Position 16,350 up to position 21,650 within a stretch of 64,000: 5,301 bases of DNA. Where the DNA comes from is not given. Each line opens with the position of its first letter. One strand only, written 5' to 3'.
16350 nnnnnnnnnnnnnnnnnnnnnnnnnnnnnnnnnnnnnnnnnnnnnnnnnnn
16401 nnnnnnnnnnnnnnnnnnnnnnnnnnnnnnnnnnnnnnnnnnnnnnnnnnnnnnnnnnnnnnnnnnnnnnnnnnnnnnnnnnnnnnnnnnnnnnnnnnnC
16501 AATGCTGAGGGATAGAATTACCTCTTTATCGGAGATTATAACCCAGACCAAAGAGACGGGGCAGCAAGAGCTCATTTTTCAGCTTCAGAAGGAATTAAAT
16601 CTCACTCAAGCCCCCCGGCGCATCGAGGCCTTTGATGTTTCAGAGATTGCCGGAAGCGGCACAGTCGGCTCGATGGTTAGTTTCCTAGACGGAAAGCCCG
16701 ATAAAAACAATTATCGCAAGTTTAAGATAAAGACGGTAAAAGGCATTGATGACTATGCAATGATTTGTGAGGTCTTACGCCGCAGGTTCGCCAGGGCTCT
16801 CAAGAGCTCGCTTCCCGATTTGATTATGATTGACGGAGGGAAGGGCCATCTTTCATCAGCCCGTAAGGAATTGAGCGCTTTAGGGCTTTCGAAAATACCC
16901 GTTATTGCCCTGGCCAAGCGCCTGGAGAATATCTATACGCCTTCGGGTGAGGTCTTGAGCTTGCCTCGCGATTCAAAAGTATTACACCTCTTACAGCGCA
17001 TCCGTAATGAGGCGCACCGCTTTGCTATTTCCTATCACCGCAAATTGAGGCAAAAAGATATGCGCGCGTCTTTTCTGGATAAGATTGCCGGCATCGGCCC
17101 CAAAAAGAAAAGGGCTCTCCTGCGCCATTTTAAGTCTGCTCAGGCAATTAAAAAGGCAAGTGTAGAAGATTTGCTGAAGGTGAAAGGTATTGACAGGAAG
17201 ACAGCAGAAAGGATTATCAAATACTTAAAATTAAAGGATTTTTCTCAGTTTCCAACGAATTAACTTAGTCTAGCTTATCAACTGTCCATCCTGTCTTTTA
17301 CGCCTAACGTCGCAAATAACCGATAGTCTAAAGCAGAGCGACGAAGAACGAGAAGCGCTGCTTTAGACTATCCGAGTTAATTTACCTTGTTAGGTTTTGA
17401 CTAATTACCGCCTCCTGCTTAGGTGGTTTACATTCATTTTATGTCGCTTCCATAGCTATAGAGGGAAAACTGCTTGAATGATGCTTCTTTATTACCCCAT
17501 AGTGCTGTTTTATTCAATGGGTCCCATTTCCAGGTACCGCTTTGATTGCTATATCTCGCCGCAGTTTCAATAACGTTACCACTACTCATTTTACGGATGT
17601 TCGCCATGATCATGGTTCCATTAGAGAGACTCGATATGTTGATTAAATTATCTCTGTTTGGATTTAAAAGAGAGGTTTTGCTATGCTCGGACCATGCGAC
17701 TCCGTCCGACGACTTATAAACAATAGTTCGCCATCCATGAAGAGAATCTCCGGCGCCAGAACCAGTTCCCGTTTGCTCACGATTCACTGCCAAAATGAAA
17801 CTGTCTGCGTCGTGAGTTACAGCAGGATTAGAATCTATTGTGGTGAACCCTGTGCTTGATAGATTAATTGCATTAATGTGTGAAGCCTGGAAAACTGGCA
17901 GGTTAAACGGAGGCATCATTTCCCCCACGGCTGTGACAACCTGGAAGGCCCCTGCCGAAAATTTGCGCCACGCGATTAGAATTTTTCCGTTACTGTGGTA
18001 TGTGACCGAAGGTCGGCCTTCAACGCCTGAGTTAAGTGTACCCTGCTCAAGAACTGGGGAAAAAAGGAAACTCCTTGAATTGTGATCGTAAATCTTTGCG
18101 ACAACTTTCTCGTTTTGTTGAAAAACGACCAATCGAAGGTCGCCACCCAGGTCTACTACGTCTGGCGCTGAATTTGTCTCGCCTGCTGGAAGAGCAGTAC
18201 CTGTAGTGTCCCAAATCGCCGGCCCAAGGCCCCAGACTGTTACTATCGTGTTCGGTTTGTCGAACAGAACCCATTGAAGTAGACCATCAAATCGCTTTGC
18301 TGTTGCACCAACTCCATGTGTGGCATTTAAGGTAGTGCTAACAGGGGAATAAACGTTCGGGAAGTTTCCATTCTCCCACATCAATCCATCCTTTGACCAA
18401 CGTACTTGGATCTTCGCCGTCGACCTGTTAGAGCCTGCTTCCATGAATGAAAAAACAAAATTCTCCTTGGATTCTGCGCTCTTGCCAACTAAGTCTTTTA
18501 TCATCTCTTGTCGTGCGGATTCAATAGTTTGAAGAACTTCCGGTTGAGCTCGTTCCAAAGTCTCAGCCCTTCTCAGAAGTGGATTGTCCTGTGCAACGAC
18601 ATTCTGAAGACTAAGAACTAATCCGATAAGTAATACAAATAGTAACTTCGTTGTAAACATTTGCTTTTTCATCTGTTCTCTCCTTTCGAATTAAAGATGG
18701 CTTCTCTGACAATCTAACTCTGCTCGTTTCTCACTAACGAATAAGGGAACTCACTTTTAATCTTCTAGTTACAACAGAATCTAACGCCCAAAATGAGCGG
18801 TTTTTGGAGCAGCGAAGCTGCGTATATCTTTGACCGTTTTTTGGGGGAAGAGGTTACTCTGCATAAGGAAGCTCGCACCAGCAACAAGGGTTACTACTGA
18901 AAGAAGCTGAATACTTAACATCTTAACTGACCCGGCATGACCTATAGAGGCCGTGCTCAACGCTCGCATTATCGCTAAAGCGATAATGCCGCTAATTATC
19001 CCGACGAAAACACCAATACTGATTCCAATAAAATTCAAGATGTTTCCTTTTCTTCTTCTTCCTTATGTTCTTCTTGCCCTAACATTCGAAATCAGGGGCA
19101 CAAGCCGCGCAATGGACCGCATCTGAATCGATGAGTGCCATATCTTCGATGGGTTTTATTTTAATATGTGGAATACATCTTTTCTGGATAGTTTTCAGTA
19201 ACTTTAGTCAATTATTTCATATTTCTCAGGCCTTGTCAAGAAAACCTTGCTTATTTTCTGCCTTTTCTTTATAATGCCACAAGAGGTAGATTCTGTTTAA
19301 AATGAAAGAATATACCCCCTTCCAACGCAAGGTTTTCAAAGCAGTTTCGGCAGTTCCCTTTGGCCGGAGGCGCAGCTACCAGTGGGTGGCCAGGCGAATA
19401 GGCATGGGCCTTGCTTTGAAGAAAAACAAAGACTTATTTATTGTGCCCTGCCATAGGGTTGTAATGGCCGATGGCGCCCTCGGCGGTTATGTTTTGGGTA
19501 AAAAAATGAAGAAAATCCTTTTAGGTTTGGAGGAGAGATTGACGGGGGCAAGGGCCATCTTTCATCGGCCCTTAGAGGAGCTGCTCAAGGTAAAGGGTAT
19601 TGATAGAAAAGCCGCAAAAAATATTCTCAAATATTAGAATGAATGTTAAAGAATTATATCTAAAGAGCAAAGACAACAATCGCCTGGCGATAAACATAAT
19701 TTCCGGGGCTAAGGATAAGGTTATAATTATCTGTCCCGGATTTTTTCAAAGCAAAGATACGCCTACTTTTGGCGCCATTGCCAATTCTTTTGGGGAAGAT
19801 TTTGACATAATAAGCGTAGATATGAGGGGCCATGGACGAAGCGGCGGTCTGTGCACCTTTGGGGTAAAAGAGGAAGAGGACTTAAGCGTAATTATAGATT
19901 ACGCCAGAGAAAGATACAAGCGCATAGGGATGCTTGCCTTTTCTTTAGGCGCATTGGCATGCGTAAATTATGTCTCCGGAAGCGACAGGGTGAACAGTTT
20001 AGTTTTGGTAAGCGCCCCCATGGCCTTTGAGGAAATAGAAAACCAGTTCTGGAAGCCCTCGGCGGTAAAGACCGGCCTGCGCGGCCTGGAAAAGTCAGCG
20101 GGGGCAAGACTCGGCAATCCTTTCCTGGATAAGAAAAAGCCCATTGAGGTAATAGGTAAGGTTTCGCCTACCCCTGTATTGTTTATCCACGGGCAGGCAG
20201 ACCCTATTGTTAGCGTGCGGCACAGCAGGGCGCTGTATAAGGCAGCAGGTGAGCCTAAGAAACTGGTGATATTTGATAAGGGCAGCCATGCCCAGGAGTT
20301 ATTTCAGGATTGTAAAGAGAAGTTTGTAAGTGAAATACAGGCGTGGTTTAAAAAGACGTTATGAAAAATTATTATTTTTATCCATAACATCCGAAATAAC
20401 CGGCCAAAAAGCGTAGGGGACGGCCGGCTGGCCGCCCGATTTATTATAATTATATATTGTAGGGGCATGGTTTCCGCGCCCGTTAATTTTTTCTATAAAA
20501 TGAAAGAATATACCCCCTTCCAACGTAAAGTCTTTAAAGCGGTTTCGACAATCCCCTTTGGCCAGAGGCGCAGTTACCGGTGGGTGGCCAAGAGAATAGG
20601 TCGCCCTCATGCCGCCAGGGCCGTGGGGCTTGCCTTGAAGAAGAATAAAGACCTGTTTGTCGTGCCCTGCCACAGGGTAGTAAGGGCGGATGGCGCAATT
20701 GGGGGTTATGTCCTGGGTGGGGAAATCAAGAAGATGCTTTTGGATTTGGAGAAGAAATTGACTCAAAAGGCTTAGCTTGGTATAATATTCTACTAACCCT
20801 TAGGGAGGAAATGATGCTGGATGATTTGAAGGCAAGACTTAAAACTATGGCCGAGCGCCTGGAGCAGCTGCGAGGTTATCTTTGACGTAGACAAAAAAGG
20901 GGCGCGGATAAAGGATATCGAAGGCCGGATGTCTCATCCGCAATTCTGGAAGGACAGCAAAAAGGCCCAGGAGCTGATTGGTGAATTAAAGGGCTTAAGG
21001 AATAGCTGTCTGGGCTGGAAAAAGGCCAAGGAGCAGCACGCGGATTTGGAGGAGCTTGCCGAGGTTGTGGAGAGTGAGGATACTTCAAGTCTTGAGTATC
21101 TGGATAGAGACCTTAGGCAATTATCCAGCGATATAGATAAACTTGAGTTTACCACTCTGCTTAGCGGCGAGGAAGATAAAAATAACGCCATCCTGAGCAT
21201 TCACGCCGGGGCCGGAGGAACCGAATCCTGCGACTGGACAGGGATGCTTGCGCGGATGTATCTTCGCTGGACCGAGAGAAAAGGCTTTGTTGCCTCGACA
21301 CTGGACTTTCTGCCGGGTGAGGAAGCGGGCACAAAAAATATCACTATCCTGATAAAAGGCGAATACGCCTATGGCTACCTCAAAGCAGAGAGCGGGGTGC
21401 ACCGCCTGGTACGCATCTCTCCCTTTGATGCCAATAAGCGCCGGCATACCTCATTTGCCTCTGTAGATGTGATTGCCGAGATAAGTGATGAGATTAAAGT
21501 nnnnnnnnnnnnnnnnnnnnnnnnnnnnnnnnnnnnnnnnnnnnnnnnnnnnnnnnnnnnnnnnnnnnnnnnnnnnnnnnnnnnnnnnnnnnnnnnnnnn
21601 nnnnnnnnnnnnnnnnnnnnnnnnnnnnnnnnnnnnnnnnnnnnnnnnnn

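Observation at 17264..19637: Low-GC islet after uvrC and a chimeric ogt/uvrC pseudo-ORF joined at an ATTGAC microhomology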

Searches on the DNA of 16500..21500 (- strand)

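Call 79: search_rna_families(source=window, start=16500, end=21500, threshold=evalue, max_evalue=0.1)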
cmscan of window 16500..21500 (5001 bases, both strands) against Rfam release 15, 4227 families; matches with E-value up to 0.1: 0.
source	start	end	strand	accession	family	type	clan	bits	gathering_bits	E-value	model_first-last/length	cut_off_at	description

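Call 89: build_rna_model(alignment_id=A3, structure=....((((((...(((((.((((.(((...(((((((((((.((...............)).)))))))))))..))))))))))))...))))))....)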
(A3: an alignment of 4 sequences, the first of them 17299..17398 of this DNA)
Model R1 built from alignment A3 (4 sequences, 100 columns); structure: as given.
model positions 97; base pairs 31; branch points 0; effective number of sequences 2.04; information 0.59 bits per position. Calibrated on 0.2 Mb of random sequence (short: E-values are rough).
structure used (alignment columns):
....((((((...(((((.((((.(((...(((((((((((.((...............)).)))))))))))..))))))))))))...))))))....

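Call 90: search_with_rna_model(model_id=R1, source=window, max_evalue=10, show_alignments=4)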
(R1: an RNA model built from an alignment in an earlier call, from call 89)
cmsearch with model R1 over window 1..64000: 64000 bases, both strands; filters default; matches with E-value up to 10: 2.
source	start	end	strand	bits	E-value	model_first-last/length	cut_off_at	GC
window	17299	17398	-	101.3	4.7e-21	1-97/97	no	0.43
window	17299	17398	+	27.3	0.0011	1-97/97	no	0.43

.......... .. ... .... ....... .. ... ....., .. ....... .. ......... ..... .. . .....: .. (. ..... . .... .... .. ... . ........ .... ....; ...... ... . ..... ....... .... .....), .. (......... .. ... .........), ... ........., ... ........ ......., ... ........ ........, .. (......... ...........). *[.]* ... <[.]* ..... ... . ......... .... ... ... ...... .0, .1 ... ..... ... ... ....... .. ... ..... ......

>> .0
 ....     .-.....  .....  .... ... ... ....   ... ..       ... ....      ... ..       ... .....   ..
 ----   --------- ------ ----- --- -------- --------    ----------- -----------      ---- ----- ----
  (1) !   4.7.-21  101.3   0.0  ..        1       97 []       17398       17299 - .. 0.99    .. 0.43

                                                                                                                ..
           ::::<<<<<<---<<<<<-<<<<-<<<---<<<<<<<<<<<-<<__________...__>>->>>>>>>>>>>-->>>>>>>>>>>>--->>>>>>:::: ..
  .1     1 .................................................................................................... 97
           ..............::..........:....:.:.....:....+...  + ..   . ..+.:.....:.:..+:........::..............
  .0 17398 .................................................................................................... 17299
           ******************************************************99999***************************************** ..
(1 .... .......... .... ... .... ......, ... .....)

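Call 91: search_with_rna_model(model_id=R1, source=window, start=18600, end=20600, filters=off, max_evalue=10, show_alignments=4)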
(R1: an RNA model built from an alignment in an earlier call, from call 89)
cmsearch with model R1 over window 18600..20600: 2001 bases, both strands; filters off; matches with E-value up to 10: 14.
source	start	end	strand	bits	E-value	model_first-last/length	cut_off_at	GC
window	20379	20458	-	11.2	0.21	1-97/97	no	0.45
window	19698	19744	-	7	2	1-97/97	no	0.38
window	19503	19592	+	6.3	2.9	1-97/97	no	0.48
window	20396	20431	+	5.8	3.9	1-97/97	no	0.64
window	20354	20392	+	5.2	5.4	1-97/97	no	0.23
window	19764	19789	-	5.2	5.4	1-97/97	no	0.42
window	19241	19336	+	5.1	5.7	1-97/97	no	0.34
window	19616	19639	+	4.8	6.6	1-97/97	no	0.12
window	18783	18804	-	4.8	6.8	1-97/97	no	0.45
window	19916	19968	+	4.6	7.6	1-97/97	no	0.47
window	19422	19445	+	4.6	7.6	1-97/97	no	0.21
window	18631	18668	-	4.5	8.1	1-97/97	no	0.24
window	19691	19729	+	4.3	8.9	1-97/97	no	0.31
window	19241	19336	-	4.1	9.7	1-97/97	no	0.34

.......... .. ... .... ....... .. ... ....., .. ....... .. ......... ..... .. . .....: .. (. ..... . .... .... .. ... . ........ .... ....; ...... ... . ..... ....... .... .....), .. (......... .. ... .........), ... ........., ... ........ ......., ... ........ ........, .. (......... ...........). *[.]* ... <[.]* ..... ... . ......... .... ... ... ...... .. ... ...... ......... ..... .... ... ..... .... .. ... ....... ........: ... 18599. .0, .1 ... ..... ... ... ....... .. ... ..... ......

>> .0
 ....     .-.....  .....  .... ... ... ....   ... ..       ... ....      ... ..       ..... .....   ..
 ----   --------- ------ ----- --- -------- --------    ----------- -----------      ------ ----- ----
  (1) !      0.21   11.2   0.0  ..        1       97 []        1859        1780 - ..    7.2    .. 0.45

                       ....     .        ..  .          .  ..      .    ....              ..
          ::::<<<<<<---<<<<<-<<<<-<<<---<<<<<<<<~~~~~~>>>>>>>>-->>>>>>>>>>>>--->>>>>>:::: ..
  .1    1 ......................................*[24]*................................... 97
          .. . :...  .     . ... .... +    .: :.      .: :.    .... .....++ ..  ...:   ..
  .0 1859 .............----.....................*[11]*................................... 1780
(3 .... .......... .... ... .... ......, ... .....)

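Call 92: search_with_rna_model(model_id=R1, sources=[L087, L088, L089, L090, L082, L083], filters=off, max_evalue=1)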
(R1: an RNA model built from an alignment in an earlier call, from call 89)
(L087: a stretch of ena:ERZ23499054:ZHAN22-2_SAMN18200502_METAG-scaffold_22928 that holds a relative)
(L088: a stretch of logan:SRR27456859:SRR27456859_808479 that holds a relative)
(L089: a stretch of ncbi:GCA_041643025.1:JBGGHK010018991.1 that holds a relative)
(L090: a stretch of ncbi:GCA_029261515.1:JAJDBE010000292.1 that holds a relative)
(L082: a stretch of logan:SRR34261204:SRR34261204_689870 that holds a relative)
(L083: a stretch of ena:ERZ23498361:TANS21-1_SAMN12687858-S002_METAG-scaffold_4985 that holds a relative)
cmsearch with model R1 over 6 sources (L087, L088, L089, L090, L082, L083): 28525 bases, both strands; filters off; matches with E-value up to 1: 7.
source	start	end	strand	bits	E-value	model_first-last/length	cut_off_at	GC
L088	1981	2076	+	95.5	4.7e-20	1-97/97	no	0.39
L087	1688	1781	+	85.2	1.2e-17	1-97/97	no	0.51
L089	1703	1789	+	51.4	1.1e-09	1-97/97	no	0.47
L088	1981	2076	-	25.2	0.0015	1-97/97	no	0.39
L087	221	289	+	20.4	0.02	1-97/97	no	0.55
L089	1703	1789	-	15.9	0.24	1-97/97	no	0.47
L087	1688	1781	-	15.3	0.32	1-97/97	no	0.51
